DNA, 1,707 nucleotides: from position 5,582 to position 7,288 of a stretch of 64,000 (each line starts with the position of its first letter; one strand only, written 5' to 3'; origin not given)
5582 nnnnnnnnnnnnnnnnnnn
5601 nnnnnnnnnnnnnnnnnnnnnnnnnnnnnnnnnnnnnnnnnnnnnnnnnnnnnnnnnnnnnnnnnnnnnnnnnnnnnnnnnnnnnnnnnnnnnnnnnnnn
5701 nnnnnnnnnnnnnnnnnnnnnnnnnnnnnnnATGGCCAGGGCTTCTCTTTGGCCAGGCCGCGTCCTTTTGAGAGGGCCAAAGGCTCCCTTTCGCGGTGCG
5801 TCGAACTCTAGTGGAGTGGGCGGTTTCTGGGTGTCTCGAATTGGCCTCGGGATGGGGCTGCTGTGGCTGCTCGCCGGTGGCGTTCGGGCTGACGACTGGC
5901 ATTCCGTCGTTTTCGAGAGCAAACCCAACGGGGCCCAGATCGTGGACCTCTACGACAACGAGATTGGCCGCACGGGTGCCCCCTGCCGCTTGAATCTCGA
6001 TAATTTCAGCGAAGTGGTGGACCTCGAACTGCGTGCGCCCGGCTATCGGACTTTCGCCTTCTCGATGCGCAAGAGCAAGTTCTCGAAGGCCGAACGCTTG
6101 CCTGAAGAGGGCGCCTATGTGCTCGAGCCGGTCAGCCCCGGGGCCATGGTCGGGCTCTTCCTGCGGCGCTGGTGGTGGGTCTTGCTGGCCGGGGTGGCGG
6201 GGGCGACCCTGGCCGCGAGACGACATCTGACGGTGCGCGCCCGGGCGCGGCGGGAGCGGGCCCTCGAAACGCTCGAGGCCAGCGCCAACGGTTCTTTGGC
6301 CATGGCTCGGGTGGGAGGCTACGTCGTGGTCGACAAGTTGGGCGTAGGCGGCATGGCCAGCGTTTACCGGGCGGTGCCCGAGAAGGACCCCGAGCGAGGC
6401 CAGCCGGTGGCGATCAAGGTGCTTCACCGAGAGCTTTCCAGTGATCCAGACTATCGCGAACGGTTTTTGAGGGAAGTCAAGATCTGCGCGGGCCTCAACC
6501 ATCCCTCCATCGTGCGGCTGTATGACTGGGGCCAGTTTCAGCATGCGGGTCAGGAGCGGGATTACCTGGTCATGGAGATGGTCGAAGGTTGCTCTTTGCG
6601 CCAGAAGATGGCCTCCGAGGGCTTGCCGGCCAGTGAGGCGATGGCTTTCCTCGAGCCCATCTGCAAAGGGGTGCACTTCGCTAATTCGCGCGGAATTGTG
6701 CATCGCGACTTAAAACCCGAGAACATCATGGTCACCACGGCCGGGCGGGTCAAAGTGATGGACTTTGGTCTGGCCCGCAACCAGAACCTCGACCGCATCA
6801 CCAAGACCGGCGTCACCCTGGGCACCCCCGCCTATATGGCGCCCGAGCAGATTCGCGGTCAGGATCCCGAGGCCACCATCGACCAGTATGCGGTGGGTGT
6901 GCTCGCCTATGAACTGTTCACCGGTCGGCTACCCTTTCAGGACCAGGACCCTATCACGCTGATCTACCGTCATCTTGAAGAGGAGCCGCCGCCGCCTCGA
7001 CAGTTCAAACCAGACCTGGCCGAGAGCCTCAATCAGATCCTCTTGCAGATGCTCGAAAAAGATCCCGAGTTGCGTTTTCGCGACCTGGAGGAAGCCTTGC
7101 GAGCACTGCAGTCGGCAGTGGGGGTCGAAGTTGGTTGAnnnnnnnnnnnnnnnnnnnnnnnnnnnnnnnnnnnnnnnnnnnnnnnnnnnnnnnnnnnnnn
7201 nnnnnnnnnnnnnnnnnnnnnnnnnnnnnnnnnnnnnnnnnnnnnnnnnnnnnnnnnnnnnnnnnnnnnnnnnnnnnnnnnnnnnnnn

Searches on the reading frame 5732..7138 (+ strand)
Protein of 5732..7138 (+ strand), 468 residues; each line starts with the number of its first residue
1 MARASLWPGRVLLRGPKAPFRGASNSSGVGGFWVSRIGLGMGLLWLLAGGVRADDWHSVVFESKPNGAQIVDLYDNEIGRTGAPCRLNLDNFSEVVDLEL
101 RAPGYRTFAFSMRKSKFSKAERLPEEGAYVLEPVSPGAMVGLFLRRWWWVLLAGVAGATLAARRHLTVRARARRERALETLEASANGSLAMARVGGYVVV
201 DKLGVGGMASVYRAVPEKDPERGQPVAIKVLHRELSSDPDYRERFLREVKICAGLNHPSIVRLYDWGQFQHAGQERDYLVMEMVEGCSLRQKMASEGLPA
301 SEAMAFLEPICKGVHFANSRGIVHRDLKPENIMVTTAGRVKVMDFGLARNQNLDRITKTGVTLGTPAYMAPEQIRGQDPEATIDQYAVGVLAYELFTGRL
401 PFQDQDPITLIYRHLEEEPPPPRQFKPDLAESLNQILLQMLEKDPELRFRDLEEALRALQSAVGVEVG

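Call 4: search_protein_families(library=pfam, proteins=[window:5732-7138:+], max_evalue=0.01)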
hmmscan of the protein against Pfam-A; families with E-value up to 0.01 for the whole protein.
window:5732-7138:+ (468 aa): 6 families
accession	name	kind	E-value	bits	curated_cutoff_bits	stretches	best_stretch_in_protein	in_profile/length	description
PF00069.31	Pkinase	-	2.3e-50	171.9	31.7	1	197-450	1-253/263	Protein kinase domain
PF07714.23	PK_Tyr_Ser-Thr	-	8.4e-38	130.6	23.1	1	200-448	4-248/258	Protein tyrosine and serine/threonine kinase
PF03109.22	ABC1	-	2.1e-07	30.8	22.9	1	276-351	142-217/244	ABC1 atypical kinase-like domain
PF01636.29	APH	-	6.6e-05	23.2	23.2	1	320-350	168-199/239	Phosphotransferase enzyme family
PF06293.20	Kdo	-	0.0013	18.6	21.3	1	270-351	85-172/207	Lipopolysaccharide kinase (Kdo/WaaP) family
PF17667.7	Pkinase_fungal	-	0.0055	15.9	24.1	1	318-378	304-369/387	Fungal protein kinase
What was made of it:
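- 5852..7138 (+): Receptor-type Hanks Ser/Thr kinase. Layout: signal peptide/TM, ~80-aa PEGA-like ectodomain, TM, cytoplasmic kinase domain. The longest ORF starts at 5732 (468 aa). The likely start is ATG 5852 (428 aa). Pkinase 171.9 bits, res 197-450 of the 468-aa ORF (call 4).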

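Call 61: search_protein_families(library=ncbifam, proteins=[window:5732-7138:+], max_evalue=0.01)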
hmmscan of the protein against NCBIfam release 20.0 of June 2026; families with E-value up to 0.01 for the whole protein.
window:5732-7138:+ (468 aa): 21 families
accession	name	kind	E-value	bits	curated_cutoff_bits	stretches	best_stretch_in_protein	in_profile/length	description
NF033483.0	PknB_PASTA_kin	equivalog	6.8e-89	299.4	450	1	197-462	9-268/563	Stk1 family PASTA domain-containing Ser/Thr kinase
NF052427.1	StpK7MSMEG_1200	equivalog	1.2e-48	166.1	900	1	193-463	5-269/601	serine/threonine protein kinase StpK7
TIGR03903.1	TOMM_kin_cyc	equivalog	9.3e-44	149.6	705.75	1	223-449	3-234/1267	TOMM system kinase/cyclase fusion protein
NF047741.1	antiphage_MADS6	equivalog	3.2e-42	144.8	460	2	288-464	284-462/612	methylation-associated defense system protein kinase MAD6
NF009651.0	PRK13184.1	equivalog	9.7e-42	142.9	839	1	196-461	3-289/932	serine/threonine-protein kinase PknD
NF038150.1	lanthi_synth_IV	equivalog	3.7e-26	91.7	650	1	197-461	191-455/851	class IV lanthionine synthetase LanL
NF053615.1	SerThrKinAfsKStmc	equivalog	2.1e-25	89.5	1300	1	193-420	11-231/809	protein serine/threonine kinase AfsK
NF033442.0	BREX_PglW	equivalog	1.2e-21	76.2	990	1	195-459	512-766/1391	BREX system serine/threonine kinase PglW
NF038151.1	lanthi_synth_III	equivalog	9.8e-16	57.3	575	1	245-407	270-434/833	class III lanthionine synthetase LanKC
NF043056.1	T4SS_LegK1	equivalog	7.2e-12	44.6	550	1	277-393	154-281/516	Dot/Icm T4SS effector kinase LegK1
NF058632.1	SerThrKinPrkT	equivalog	5.2e-07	29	280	1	197-346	23-163/322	serine/threonine protein kinase PrkT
TIGR03724.2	arch_bud32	equivalog_domain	7.9e-07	28.8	125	1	274-352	65-135/193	KEOPS complex kinase/ATPase Bud32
NF011464.0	PRK14879.1-7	equivalog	3.1e-06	27.1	246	1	278-351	82-152/221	Kae1-associated kinase Bud32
NF011463.0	PRK14879.1-4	equivalog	4.1e-06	26.4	188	1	277-352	93-164/237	Kae1-associated kinase Bud32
NF007174.0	PRK09605.1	equivalog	2e-05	23.3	447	1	274-352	408-477/535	bifunctional N(6)-L-threonylcarbamoyladenine synthase/serine/threonine protein kinase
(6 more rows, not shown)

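Call 80: search_protein_families(library=padloc, proteins=[window:5732-7138:+], max_evalue=0.001)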
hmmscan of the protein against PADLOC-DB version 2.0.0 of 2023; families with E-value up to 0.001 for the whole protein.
window:5732-7138:+ (468 aa): 34 families (the best 25 are shown)
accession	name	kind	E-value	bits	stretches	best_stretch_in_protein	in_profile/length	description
PDLC04061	PD-T4-6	-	1.5e-87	293.3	1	187-463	8-284/510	-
PDLC04042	PD-T4-6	-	8.7e-85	282.9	1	194-462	8-272/292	-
PDLC04053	PD-T4-6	-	2.6e-81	271.5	1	192-463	6-272/311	-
PDLC04043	PD-T4-6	-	2.3e-75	252.4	1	187-464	7-279/452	-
PDLC04054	PD-T4-6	-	2.7e-75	251.9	1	193-463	8-274/347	-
PDLC04138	mad6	-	2.6e-74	249.3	1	190-461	46-312/659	mads_6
PDLC04060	PD-T4-6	-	1.3e-73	246.5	1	196-460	9-267/486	-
PDLC04057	PD-T4-6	-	2.1e-72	242.5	1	195-464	8-272/443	-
PDLC04041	PD-T4-6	-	2.2e-71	239.4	1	189-465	21-296/443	-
PDLC04052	PD-T4-6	-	1.6e-69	233.4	1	197-451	11-265/496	-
PDLC04047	PD-T4-6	-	9.4e-69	230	1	194-463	9-273/327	-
PDLC04039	PD-T4-6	-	1.5e-67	226.6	1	192-462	11-275/458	-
PDLC04040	PD-T4-6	-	1.9e-67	226.2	1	203-457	2-260/547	-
PDLC04048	PD-T4-6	-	1.5e-57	193.6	1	195-463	10-273/354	-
PDLC01088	C3a189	-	1.9e-55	186.8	1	193-459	3-258/840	kinase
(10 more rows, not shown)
